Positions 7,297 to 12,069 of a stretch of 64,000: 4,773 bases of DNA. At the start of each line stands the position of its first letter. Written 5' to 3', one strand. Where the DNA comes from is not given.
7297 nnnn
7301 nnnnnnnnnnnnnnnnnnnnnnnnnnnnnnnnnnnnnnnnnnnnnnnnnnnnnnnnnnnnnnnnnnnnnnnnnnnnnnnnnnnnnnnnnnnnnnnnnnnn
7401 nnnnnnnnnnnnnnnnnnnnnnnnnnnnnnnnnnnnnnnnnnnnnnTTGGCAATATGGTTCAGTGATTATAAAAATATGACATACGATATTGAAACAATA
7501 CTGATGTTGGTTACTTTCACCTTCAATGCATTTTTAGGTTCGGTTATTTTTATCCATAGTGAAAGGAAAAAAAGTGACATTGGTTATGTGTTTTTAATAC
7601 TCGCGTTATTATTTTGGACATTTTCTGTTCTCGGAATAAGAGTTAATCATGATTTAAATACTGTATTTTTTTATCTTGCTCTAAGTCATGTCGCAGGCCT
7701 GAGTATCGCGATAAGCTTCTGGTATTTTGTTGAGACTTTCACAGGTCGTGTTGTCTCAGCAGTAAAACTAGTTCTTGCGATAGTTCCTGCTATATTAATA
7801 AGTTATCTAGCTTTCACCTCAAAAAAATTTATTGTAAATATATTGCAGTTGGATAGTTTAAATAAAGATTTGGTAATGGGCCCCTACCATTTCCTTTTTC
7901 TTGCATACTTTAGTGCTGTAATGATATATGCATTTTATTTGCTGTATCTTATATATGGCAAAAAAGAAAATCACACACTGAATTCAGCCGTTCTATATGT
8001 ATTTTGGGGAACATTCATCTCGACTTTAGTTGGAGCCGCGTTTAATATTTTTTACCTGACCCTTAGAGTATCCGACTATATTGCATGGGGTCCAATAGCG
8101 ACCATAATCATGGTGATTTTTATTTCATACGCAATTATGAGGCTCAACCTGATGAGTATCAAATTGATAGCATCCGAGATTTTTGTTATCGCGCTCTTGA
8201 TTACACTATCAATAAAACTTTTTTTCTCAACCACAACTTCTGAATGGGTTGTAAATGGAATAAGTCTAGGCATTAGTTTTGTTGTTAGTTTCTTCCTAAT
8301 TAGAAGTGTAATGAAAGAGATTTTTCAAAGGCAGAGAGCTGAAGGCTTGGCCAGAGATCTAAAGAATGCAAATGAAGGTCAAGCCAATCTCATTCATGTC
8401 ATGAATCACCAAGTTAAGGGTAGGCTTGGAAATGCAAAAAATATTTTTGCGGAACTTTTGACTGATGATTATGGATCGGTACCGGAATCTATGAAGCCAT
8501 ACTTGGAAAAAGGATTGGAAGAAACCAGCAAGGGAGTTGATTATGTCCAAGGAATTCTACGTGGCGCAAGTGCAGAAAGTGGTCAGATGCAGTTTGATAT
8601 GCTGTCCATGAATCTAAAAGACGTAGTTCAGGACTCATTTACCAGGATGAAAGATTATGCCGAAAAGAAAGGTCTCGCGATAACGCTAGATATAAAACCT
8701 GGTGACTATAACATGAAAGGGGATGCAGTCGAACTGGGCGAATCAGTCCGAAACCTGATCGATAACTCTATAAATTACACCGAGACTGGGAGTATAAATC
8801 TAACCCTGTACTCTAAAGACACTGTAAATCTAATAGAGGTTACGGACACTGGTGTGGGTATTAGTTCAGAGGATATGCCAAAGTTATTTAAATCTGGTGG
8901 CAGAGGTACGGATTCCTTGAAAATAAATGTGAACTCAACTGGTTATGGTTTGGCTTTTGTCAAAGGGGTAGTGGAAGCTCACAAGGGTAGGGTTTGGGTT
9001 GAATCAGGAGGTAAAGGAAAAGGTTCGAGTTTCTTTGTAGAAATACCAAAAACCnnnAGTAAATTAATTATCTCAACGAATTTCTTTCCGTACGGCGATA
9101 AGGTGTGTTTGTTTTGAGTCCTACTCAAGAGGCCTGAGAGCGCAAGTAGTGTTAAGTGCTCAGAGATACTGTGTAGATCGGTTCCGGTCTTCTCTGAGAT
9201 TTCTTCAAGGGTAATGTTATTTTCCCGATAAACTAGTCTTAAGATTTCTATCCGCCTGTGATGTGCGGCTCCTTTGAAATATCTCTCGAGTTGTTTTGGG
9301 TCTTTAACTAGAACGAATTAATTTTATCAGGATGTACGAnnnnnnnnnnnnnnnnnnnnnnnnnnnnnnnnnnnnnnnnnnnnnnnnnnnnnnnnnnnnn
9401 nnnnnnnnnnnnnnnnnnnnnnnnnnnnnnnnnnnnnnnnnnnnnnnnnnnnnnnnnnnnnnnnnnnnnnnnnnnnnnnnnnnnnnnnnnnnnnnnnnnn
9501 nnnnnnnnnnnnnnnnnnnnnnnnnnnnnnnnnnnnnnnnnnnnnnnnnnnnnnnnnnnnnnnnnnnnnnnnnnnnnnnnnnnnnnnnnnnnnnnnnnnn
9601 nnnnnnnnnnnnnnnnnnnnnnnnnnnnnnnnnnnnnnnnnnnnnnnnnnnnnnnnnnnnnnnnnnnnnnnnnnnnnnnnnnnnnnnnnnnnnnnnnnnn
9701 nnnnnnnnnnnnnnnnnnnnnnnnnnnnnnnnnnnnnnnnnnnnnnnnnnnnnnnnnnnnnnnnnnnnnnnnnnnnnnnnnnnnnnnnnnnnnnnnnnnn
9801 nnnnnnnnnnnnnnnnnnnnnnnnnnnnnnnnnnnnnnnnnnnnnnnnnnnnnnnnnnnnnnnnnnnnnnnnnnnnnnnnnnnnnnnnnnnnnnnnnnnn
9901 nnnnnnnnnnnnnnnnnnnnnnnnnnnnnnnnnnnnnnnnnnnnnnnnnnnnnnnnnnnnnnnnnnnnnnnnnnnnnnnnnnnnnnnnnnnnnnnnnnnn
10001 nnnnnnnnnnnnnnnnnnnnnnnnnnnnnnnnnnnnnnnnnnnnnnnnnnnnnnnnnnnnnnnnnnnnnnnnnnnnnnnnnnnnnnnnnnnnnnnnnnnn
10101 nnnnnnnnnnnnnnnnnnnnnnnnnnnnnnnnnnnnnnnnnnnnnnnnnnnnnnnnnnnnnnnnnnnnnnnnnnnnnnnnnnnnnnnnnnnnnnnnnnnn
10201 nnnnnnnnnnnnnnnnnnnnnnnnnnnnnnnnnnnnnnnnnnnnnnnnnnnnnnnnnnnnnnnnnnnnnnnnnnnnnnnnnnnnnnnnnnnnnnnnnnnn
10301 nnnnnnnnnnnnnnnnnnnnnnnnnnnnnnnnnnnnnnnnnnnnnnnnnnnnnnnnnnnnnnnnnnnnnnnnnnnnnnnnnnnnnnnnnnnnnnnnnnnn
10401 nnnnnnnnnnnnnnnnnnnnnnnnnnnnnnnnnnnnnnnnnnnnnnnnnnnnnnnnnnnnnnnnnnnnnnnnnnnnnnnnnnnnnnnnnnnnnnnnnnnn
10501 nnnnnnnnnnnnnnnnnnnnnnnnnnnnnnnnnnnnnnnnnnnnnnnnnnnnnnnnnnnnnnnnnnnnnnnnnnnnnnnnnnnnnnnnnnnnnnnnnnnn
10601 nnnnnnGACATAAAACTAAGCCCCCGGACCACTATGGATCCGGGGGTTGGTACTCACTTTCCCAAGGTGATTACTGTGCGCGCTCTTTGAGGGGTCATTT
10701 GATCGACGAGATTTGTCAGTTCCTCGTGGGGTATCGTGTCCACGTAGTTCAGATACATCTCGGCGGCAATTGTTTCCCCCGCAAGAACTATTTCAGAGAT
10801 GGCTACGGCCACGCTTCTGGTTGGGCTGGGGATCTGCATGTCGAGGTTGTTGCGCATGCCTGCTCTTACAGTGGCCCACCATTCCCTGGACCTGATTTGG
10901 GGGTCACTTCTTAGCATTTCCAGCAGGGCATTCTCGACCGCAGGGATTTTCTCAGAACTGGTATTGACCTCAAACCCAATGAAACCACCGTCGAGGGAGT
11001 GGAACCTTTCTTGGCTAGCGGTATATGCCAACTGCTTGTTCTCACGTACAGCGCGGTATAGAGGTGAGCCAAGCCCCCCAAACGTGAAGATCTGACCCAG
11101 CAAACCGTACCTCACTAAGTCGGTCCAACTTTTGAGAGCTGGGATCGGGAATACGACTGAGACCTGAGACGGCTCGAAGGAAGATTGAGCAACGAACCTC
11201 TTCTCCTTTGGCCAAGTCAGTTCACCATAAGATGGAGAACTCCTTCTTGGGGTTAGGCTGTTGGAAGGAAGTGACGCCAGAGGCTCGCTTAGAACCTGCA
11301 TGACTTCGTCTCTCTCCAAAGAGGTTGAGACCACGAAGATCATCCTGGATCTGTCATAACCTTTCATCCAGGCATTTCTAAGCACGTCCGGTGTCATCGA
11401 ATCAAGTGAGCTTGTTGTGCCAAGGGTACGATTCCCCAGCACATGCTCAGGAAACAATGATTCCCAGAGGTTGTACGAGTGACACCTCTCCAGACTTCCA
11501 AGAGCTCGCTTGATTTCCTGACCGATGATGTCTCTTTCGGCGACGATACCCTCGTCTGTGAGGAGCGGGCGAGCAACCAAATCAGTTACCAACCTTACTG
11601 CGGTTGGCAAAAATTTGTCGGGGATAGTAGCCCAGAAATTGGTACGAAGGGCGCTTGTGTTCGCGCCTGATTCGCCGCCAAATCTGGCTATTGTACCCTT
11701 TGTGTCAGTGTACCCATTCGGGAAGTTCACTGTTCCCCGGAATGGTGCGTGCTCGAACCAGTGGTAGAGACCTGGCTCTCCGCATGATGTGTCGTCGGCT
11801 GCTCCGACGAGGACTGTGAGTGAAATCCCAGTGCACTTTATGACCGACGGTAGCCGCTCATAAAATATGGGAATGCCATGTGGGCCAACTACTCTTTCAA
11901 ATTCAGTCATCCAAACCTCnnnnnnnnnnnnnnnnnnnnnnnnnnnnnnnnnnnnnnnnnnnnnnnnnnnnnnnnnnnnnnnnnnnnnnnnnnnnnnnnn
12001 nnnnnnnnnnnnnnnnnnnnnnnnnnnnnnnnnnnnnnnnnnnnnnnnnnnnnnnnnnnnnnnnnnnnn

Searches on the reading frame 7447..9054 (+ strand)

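Call 54: search_protein_families(library=pfam, proteins=[window:7447-9054:+], max_evalue=0.00001)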
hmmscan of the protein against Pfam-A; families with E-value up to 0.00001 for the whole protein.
window:7447-9054:+ (536 aa): 2 families
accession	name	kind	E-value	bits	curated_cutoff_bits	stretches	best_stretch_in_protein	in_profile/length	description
PF02518.31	HATPase_c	-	2.3e-20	73.5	26.4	1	425-535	1-109/111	Histidine kinase-, DNA gyrase B-, and HSP90-like ATPase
PF16927.11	HisKA_7TM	-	2.3e-08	34.6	28.6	1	20-238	2-222/224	N-terminal 7TM region of histidine kinase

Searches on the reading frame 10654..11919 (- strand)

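Call 54: search_protein_families(library=pfam, proteins=[window:10654-11919:-], max_evalue=0.00001)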
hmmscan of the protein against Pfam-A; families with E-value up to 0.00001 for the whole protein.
window:10654-11919:- (421 aa): 2 families
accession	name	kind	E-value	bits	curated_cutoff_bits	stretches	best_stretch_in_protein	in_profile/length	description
PF05193.26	Peptidase_M16_C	-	1.3e-15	58.2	23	1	174-337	1-162/181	Peptidase M16 inactive domain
PF00675.25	Peptidase_M16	-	2.3e-11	44.2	22.3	1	32-168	15-148/149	Insulinase (Peptidase family M16)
